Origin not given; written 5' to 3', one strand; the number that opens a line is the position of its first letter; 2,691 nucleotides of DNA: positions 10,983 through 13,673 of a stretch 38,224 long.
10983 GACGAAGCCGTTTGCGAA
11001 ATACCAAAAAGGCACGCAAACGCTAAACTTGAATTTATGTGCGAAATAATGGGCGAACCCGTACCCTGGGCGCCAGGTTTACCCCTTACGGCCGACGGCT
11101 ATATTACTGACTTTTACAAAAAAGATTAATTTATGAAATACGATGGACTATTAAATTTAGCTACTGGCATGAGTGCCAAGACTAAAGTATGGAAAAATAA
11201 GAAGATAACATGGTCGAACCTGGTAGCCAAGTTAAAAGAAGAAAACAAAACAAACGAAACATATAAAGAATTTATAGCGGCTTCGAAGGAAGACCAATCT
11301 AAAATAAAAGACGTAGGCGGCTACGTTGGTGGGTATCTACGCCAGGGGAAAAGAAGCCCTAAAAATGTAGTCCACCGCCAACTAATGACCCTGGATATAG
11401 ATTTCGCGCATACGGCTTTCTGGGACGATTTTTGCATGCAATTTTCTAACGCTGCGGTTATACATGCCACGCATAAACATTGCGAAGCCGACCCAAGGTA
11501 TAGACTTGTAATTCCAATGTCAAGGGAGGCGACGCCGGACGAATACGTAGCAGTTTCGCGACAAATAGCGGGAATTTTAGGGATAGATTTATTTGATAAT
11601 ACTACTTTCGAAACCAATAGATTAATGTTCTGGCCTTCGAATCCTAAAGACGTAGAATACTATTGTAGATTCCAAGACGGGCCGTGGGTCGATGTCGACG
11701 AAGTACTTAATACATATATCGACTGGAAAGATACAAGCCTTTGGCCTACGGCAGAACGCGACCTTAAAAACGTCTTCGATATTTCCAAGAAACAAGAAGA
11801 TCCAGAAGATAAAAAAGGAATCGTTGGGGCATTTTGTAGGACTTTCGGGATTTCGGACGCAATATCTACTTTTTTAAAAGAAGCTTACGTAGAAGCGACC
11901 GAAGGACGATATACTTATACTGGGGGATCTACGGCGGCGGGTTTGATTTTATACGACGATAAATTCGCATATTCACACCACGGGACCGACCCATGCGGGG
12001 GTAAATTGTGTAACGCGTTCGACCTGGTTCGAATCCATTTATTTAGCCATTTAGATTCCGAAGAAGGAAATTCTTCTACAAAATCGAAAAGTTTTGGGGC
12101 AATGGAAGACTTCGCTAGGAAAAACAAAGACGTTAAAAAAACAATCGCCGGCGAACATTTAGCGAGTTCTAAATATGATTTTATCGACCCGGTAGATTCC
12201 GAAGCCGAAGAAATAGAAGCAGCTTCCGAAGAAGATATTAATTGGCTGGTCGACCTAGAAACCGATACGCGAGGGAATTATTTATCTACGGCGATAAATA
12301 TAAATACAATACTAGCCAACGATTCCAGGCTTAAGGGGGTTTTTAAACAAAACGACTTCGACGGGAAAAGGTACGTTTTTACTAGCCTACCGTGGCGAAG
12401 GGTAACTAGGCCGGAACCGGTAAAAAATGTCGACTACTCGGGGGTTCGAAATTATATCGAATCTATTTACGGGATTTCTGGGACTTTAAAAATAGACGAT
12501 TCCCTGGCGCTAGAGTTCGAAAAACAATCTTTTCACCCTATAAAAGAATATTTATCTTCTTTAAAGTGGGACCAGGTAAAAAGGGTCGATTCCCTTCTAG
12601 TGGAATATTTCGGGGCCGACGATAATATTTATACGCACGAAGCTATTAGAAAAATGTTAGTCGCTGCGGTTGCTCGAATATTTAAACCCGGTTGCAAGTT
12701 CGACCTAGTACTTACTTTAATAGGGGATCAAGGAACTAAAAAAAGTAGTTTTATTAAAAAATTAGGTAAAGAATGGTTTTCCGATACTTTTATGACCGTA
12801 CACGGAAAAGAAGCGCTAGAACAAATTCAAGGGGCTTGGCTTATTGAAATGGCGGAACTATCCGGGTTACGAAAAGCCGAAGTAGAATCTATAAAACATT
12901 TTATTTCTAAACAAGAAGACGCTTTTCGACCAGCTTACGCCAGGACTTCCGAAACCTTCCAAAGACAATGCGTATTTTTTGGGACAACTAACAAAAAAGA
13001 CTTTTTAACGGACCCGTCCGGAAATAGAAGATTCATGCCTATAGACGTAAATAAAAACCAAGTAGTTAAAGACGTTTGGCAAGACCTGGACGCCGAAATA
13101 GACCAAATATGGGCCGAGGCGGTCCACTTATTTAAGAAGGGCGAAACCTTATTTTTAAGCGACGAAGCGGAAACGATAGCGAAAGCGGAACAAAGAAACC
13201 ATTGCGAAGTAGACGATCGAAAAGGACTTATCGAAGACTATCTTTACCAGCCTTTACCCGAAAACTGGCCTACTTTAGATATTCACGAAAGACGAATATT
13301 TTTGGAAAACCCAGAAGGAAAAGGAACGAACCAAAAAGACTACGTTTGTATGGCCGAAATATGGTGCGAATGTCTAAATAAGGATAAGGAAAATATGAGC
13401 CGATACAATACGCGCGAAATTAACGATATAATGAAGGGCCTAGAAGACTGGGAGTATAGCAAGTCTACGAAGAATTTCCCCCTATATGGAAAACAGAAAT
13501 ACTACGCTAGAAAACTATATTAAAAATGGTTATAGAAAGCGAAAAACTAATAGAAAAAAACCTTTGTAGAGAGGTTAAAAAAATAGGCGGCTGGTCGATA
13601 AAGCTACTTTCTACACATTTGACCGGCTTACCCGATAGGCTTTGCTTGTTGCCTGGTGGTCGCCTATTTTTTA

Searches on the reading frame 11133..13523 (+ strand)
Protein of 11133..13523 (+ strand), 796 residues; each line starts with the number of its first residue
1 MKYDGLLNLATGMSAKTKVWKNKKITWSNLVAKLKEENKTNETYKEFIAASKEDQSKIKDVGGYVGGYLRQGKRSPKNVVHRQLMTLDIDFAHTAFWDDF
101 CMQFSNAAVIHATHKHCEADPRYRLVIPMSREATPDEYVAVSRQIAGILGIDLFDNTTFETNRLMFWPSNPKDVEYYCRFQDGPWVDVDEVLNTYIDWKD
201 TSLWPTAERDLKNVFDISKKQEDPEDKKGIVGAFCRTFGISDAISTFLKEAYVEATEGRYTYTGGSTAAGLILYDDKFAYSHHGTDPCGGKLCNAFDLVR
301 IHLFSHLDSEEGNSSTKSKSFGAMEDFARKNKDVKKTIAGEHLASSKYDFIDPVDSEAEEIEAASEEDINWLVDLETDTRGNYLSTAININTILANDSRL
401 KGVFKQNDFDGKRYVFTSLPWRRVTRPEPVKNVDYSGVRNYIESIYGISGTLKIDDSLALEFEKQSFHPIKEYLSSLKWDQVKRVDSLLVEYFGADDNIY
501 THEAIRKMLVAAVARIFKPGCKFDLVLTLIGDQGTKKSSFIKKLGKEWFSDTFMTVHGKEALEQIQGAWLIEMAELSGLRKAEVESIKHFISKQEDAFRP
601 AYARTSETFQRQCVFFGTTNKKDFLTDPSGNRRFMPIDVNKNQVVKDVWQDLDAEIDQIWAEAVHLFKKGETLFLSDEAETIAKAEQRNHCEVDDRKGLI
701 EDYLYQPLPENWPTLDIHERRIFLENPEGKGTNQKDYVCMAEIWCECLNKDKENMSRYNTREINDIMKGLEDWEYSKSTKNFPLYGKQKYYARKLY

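Call 32: search_protein_families(library=pfam, proteins=[window:11133-13523:+], max_evalue=0.01)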
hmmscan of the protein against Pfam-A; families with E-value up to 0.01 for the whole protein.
window:11133-13523:+ (796 aa): 2 families
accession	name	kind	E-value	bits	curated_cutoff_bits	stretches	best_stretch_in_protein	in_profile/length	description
PF05272.17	VapE-like_dom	-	5.5e-84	281.4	25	1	474-690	1-215/217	Virulence-associated protein E-like domain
PF19263.5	DUF5906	-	3.6e-06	28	27.6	1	529-633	1-114/114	Family of unknown function (DUF5906)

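Call 34: search_solved_structures(query=window:11133-13523:+, max_evalue=1, show_alignments=2)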
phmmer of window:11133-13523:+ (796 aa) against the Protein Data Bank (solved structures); distinct sequences matched with E-value up to 1: 4.
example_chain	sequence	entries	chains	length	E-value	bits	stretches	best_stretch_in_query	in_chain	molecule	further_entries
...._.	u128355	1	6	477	3e-69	237.2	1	384-723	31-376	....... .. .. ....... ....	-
6lp4_A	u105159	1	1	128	0.46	11.7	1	601-658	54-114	Vesicle-associated membrane protein-associated protein SCS2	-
8hs7_A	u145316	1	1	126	0.71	11.1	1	601-658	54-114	Vesicle-associated membrane protein-associated protein SCS2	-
8hqu_A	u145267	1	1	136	0.86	10.8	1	601-658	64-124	Vesicle-associated membrane protein-associated protein SCS2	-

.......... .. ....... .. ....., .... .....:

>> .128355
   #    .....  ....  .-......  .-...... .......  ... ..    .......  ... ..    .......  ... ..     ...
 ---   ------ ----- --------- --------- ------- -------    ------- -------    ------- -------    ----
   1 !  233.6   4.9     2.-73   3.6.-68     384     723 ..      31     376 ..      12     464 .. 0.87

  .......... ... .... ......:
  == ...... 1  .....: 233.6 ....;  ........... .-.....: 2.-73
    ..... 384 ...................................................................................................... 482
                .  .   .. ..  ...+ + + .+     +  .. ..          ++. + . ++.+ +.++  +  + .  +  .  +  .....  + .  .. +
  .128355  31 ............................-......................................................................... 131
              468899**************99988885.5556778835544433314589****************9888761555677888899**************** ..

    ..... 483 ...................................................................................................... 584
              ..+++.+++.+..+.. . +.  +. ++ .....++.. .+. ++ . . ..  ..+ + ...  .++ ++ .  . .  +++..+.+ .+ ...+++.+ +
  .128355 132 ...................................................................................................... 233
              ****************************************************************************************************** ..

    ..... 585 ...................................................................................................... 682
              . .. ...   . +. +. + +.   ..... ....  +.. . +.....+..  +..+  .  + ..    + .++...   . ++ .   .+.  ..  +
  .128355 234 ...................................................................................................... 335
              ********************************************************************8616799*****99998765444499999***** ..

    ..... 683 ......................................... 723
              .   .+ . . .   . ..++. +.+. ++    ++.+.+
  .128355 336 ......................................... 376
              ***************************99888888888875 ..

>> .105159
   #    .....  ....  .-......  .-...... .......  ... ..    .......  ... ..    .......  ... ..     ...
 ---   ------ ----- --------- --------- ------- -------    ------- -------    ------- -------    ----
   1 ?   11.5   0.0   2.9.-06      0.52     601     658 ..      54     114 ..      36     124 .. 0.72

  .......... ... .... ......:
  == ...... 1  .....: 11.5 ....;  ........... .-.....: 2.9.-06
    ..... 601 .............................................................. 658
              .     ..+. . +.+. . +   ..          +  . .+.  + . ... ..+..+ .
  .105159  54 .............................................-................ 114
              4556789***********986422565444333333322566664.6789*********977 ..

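Call 35: search_protein_families(library=phrogs, proteins=[window:11133-13523:+], max_evalue=0.01)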
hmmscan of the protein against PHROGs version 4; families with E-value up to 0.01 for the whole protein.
window:11133-13523:+ (796 aa): 13 families
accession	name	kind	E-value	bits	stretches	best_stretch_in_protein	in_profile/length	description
phrog_256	-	DNA, RNA and nucleotide metabolism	0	1039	1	3-794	2-795/798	DNA helicase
phrog_1313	-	DNA, RNA and nucleotide metabolism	7.1e-133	445.5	1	354-794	123-555/568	DNA helicase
phrog_9765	-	DNA, RNA and nucleotide metabolism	3e-125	420.3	1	1-423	13-435/939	DNA primase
phrog_15962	-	DNA, RNA and nucleotide metabolism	1.9e-55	189.5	1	343-710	363-740/835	DNA primase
phrog_2249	-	DNA, RNA and nucleotide metabolism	5e-43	148.8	1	449-716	460-701/802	DNA primase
phrog_36873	-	DNA, RNA and nucleotide metabolism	7.7e-43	147.4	1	453-686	476-706/1082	DNA helicase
phrog_16593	-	DNA, RNA and nucleotide metabolism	3.9e-39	135.7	1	465-700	499-734/823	DNA primase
phrog_4630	-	DNA, RNA and nucleotide metabolism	2.1e-19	70.6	1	478-642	195-368/581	DNA primase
phrog_3228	-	DNA, RNA and nucleotide metabolism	1.6e-13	50.9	1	14-195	13-202/766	replicative helicase-primase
phrog_695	-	DNA, RNA and nucleotide metabolism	4.3e-06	26.8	1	71-187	54-160/704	DNA polymerase/primase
phrog_34715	-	unknown function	7.1e-06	26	1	37-143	17-131/426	-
phrog_2135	-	DNA, RNA and nucleotide metabolism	0.00071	19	1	64-188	499-618/713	DNA primase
phrog_22020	-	unknown function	0.0069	17.8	0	735-780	12-58/84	-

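Call 39: find_related_loci(query=window:11133-13523:+, collection=viral_contigs, flank=10000)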
Query window:11133-13523:+ (796 aa) in viral_contigs; peptide patterns used: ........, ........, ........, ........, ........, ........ (x = any residue, [..] = any of these).
45 stretches matched a pattern; 44 encode a relative of the query (tblastn E <= 1e-3); 44 distinct loci.
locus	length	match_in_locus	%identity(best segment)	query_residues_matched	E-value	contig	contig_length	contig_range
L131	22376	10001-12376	77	1-796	0e+0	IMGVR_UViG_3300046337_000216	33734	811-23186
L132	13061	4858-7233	75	1-795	0e+0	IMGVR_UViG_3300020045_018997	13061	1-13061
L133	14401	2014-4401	75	1-795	0e+0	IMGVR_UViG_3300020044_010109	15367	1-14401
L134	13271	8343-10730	71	1-795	0e+0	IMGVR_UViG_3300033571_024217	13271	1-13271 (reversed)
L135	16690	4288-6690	68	1-795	0e+0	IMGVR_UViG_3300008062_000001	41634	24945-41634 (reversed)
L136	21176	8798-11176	67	1-794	0e+0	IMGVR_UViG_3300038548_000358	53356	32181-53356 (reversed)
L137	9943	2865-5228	66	1-794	0e+0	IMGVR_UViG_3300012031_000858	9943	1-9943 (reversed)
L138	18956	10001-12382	66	1-795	0e+0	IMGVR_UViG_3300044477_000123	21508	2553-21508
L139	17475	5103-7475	66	4-794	0e+0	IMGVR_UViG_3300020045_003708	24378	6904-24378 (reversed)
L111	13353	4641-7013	66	1-794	0e+0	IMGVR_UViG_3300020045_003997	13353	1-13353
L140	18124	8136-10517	65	1-794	0e+0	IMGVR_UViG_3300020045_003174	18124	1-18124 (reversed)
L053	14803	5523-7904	65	1-794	0e+0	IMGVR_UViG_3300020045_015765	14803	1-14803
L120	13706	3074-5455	65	1-794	0e+0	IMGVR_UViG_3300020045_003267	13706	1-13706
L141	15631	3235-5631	64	1-794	0e+0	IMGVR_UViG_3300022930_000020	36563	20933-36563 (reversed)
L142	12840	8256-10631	63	1-795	0e+0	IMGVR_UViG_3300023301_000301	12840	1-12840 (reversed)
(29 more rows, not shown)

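Call 77: search_protein_families(library=pfam, proteins=[L140:15020-15502:+, L140:15502-16827:+, L139:12696-13169:+, L139:13170-14492:+], max_evalue=1)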
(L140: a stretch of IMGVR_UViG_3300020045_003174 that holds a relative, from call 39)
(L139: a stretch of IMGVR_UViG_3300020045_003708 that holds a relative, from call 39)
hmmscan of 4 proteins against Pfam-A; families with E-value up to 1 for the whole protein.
L140:15020-15502:+ (160 aa): 0 families

L140:15502-16827:+ (441 aa): 2 families
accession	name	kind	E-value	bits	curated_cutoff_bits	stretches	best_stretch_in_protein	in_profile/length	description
PF04466.19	Terminase_3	-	2.1e-10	41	23.2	1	28-218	5-186/201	Phage terminase large subunit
PF03237.21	Terminase_6N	-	0.0054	16.8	22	1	30-232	2-200/215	Terminase large subunit, T4likevirus-type, N-terminal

L139:12696-13169:+ (157 aa): 2 families
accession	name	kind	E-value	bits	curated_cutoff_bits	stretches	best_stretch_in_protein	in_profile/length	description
PF23557.1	TPR_leprecan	-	0.0068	16.3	27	1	43-134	109-197/310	Leprecan family TPR-like repeat region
PF24707.1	Swc3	-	0.17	12.6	26.3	1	3-88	15-93/111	Swc3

L139:13170-14492:+ (440 aa): 2 families
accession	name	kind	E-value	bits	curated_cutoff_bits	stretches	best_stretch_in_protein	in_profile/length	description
PF03237.21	Terminase_6N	-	1e-05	25.8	22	1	30-234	2-202/215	Terminase large subunit, T4likevirus-type, N-terminal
PF14203.11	TTRAP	-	0.048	14.3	27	1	370-414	5-48/62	Putative transposon-transfer assisting protein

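Call 80: search_dna_similar(query=window:11133-13523:+, collection=phages, mode=protein, max_rows=40, max_evalue=1e-30)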
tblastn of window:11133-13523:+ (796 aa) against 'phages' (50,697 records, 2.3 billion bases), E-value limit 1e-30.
Records with a match: 575; places in all: 575; records where one place covers at least 80% of the query: 335.
Best place of each record, by identity: 60-80% 2; <60% 573.
By first word of the organism name: Streptococcus 129; Bacteroides 105; Staphylococcus 87; Paenibacillus 24; Phocaeicola 24; Rhodobacter 23; Bacteriophage 22; Leuconostoc 18; Corynebacterium 15; Parabacteroides 15; and 48 more.
By host as written in the record: - 38; Staphylococcus aureus 34; Rhodobacter capsulatus YW1 23; Corynebacterium xerosis 13; Paenibacillus larvae 2017 10; Bacteroides thetaiotaomicron VPI-5482 10; Ruegeria pomeroyi DSS-3 10; Paenibacillus larvae F1A 8; and 301 more.
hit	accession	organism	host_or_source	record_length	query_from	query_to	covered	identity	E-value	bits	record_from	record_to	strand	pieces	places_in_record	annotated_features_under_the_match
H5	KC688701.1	Croceibacter phage P2559Y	Croceibacter atlanticus HTCC2559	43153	1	796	100%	68.5%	0e+0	1144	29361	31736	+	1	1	virulence-associated protein E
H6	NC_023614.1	Croceibacter phage P2559Y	Croceibacter atlanticus HTCC2559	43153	1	796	100%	68.5%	0e+0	1144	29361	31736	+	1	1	DNA helicase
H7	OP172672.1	Bacteroides phage BF503P4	Bacteroides fragilis DA503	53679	1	793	100%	56.4%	0e+0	926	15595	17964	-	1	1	hypothetical protein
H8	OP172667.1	Bacteroides phage BF486P2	Bacteroides fragilis DA486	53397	1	793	100%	56.2%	0e+0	926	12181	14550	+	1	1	hypothetical protein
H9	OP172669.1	Bacteroides phage BF494P1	Bacteroides fragilis DA494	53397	1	793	100%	56.2%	0e+0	926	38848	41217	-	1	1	hypothetical protein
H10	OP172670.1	Bacteroides phage BF503P1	Bacteroides fragilis DA503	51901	1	793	100%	56.2%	0e+0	926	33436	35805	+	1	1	hypothetical protein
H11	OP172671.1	Bacteroides phage BF503P2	Bacteroides fragilis DA503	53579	1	793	100%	56.2%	0e+0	925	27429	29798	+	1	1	hypothetical protein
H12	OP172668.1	Bacteroides phage BF486P3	Bacteroides fragilis DA486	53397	1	793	100%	56.1%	0e+0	925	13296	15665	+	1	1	hypothetical protein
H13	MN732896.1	Elizabethkingia phage TCUEAP1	Elizabethkingia anophelis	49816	7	793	99%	50.1%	0e+0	840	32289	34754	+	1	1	virulence-associated protein E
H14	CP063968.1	Clostridium phage CWou-2020b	Clostridium botulinum BKT2873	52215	1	795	100%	47.6%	0e+0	743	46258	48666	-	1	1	hypothetical protein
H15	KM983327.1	Clostridium phage phiCT453A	Clostridium tetani ATCC 453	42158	1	795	100%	47.3%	0e+0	723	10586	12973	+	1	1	virulence-associated E domain-containing protein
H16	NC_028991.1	Clostridium phage phiCT453A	Clostridium tetani ATCC 453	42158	1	795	100%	47.3%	0e+0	723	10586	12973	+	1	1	DNA helicase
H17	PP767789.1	Clostridioides phage phiCDKH02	Clostridioides difficile CD500-12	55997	1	794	100%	46.3%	0e+0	737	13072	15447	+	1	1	virulence-associated E family protein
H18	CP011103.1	Listeria phage LWP01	Listeria weihenstephanensis WS 4560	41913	4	793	99%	44.4%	0e+0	670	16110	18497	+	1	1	phage-like protein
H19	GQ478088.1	Enterococcus phage phiFL4A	Enterococcus faecalis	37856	1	793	100%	43.3%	0e+0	658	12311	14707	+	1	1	gp26: VirE domain protein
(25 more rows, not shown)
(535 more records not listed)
